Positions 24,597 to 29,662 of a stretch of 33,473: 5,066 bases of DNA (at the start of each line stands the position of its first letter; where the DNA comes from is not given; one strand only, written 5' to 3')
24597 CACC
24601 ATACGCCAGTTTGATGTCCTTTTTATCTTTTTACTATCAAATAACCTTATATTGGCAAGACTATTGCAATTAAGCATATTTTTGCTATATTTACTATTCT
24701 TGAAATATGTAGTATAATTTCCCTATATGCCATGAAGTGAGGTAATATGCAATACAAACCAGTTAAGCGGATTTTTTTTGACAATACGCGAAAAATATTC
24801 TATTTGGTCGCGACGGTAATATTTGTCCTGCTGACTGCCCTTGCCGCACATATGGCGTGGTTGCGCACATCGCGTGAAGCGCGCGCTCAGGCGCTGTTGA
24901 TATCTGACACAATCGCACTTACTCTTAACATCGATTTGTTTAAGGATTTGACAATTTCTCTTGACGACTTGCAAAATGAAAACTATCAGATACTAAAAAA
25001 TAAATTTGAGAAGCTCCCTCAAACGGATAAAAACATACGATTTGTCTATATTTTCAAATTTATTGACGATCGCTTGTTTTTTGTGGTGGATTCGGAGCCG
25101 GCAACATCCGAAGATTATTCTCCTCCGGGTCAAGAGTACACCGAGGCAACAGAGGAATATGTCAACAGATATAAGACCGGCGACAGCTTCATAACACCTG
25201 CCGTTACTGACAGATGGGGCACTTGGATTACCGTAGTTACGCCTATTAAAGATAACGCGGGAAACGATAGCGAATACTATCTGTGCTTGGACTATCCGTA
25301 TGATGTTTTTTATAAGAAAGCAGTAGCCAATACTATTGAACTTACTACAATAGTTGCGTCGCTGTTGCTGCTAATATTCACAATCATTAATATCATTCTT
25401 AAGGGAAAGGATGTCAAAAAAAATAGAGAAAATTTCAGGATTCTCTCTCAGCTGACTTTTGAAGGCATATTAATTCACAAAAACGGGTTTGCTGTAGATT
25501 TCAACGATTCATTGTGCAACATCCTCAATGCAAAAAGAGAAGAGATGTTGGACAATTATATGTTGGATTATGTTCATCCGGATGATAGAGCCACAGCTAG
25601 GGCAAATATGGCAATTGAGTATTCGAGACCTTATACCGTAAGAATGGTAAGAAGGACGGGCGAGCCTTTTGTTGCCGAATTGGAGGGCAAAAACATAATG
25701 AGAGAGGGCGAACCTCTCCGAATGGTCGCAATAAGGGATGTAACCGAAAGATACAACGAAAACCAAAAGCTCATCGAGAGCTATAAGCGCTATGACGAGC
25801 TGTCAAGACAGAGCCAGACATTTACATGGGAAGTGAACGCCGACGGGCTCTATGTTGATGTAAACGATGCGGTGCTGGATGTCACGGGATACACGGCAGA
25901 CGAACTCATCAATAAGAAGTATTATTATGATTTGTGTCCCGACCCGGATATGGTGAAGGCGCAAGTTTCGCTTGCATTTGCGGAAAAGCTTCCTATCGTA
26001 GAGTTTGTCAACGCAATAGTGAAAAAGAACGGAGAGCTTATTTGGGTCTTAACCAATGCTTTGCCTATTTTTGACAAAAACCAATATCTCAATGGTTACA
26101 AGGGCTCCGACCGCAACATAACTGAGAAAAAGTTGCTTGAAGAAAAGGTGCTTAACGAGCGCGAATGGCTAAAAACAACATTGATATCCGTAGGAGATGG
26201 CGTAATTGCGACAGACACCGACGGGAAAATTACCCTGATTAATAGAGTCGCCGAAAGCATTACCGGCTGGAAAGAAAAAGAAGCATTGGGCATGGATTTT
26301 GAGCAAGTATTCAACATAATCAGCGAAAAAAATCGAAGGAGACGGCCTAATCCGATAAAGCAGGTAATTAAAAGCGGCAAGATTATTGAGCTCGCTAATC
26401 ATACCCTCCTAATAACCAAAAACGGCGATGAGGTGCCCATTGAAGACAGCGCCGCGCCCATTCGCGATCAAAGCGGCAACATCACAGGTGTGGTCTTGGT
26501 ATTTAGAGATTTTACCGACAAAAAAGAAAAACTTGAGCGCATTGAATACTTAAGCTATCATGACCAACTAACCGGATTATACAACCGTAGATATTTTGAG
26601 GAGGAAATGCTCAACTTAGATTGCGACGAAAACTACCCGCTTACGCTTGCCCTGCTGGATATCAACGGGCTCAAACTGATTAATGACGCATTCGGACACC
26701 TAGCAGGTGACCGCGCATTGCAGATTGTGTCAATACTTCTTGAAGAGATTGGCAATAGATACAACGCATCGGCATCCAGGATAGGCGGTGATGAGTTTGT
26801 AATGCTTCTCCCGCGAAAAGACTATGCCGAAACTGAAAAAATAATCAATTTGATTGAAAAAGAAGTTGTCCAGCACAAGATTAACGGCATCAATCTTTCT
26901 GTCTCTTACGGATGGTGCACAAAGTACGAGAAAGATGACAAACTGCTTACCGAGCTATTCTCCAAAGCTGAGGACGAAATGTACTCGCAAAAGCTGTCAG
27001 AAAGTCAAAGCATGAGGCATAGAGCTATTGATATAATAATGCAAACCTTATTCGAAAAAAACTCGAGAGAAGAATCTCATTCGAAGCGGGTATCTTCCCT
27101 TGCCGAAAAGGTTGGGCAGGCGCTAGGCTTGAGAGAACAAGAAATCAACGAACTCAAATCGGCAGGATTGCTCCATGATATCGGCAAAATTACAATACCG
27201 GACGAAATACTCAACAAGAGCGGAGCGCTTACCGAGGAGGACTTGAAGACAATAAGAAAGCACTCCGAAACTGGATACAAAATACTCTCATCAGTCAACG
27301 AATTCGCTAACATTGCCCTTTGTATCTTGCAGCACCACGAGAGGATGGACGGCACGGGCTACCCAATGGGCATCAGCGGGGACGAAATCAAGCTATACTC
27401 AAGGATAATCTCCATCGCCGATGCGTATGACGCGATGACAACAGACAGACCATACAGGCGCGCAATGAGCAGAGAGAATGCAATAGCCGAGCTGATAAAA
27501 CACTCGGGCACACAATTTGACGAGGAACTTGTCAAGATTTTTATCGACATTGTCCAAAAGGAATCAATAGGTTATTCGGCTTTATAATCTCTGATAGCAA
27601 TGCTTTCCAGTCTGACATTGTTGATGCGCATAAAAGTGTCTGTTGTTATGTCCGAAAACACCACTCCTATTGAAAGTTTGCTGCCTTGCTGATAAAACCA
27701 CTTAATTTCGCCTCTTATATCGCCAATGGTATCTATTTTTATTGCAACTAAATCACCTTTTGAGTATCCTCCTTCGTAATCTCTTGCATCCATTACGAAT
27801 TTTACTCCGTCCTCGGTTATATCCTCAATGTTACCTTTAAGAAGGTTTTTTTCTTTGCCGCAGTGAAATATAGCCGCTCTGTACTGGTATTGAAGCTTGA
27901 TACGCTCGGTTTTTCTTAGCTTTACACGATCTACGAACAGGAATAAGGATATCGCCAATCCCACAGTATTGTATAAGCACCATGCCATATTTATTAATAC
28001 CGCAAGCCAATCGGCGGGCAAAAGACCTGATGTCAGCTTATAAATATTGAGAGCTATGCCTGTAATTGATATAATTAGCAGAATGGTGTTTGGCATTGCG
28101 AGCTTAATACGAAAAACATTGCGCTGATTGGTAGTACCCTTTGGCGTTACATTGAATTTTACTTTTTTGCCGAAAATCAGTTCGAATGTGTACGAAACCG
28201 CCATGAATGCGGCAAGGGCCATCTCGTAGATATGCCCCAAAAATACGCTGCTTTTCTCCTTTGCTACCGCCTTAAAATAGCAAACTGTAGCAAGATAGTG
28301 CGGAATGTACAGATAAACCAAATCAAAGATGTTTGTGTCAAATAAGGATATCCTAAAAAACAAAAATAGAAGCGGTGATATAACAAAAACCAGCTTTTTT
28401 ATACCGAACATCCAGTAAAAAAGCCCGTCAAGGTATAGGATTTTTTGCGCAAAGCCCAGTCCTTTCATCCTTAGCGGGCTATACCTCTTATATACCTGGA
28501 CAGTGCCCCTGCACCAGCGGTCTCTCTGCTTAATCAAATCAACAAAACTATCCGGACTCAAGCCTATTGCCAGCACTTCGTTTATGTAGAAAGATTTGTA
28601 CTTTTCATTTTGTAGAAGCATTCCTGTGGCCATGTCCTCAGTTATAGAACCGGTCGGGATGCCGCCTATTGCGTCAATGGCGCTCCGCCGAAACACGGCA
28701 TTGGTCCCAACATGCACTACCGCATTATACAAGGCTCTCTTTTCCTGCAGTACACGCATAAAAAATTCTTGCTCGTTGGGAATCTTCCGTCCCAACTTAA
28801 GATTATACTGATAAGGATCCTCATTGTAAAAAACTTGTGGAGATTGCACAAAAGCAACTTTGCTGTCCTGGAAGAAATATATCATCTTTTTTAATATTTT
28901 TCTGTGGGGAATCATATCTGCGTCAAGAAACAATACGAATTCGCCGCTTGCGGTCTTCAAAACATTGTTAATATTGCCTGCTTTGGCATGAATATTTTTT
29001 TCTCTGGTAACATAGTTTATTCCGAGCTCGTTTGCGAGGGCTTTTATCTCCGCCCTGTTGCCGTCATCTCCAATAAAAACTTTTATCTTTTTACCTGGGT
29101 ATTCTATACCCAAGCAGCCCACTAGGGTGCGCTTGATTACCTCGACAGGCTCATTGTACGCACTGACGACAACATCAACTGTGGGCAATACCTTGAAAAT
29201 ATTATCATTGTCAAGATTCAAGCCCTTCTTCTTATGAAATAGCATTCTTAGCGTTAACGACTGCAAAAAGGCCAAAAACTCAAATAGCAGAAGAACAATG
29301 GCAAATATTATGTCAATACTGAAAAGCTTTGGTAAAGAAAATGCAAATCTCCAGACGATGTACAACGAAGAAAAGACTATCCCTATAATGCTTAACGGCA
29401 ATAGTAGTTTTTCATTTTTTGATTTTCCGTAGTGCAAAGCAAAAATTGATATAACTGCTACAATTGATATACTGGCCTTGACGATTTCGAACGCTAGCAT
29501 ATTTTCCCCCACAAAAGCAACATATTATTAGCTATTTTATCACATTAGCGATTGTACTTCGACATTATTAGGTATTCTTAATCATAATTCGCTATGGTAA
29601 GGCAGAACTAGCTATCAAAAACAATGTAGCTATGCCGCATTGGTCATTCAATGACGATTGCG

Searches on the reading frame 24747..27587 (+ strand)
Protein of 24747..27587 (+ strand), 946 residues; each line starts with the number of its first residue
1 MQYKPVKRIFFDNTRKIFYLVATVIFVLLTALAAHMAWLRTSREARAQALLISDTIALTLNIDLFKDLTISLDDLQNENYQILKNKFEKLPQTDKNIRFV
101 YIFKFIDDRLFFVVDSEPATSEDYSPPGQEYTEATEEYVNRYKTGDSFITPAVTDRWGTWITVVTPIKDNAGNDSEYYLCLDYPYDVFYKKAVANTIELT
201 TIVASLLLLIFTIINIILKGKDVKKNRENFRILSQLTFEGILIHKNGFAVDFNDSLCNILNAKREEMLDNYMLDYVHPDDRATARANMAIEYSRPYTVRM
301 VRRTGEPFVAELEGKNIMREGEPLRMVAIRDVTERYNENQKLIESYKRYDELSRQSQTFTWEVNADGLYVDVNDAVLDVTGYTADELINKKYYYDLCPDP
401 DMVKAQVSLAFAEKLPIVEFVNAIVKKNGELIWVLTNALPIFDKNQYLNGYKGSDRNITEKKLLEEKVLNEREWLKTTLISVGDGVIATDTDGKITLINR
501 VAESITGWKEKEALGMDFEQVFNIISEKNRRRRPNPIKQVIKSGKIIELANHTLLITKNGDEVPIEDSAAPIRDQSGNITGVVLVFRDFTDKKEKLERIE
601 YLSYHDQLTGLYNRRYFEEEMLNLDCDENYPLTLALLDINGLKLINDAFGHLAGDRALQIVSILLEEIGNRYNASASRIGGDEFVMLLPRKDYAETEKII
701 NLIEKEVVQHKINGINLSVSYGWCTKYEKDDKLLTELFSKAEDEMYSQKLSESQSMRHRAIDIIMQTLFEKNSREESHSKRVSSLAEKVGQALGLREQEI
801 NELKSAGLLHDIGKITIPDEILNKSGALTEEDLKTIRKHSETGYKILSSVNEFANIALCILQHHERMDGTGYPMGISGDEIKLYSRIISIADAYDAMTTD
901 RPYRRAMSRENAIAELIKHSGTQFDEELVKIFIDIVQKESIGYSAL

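Call 30: search_protein_families(library=pfam, proteins=[window:24747-27587:+], max_evalue=0.01)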
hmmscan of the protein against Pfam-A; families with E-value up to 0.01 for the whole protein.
window:24747-27587:+ (946 aa): 9 families
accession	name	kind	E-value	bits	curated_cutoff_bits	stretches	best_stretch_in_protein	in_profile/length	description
PF13487.12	HD_5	-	1.2e-44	152.5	27.2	1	764-928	3-170/170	HD domain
PF13426.13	PAS_9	-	1.1e-33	116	27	3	484-591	2-103/103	PAS domain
PF00989.32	PAS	-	2.4e-33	114.9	22.6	3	481-588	9-112/113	PAS fold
PF00990.26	GGDEF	-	3.5e-28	98.8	23.8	1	604-752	2-158/161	Diguanylate cyclase, GGDEF domain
PF08447.18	PAS_3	-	4.1e-26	91.5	25.6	3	370-446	2-80/89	PAS fold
PF08448.16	PAS_4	-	6.3e-23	81.6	23.1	2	481-593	3-109/110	PAS fold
PF01966.28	HD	-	1.5e-21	77.3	22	1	777-897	3-116/116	HD domain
PF13188.13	PAS_8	-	1.3e-08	34.9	21.8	1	482-528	10-53/65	PAS domain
PF08668.18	HDOD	-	0.00078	19.4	22.9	1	777-829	97-147/196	HDOD domain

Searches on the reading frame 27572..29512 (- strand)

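Call 30: search_protein_families(library=pfam, proteins=[window:27572-29512:-], max_evalue=0.01)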
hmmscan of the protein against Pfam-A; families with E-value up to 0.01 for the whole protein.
window:27572-29512:- (646 aa): 7 families
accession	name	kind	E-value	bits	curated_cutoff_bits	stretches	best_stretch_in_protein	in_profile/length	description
PF13632.12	Glyco_trans_2_3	-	1.2e-24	87.7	27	1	192-386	1-195/198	Glycosyl transferase family group 2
PF00535.33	Glycos_transf_2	-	2e-23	83.6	23.3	1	114-282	2-167/168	Glycosyl transferase family 2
PF13641.12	Glyco_tranf_2_3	-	1.1e-20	75.1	27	1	110-336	1-230/230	Glycosyltransferase like family 2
PF03552.20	Cellulose_synt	-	6.6e-14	51.8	24.7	2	287-496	419-642/722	Cellulose synthase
PF13506.12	Glyco_transf_21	-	5.8e-10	39.4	21.7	1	172-333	13-172/174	Glycosyl transferase family 21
PF07238.19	PilZ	-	3e-05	24.7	22.5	1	532-629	2-95/102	PilZ domain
PF03142.21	Chitin_synth_2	-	0.00099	18.3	27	1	295-339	332-376/527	Chitin synthase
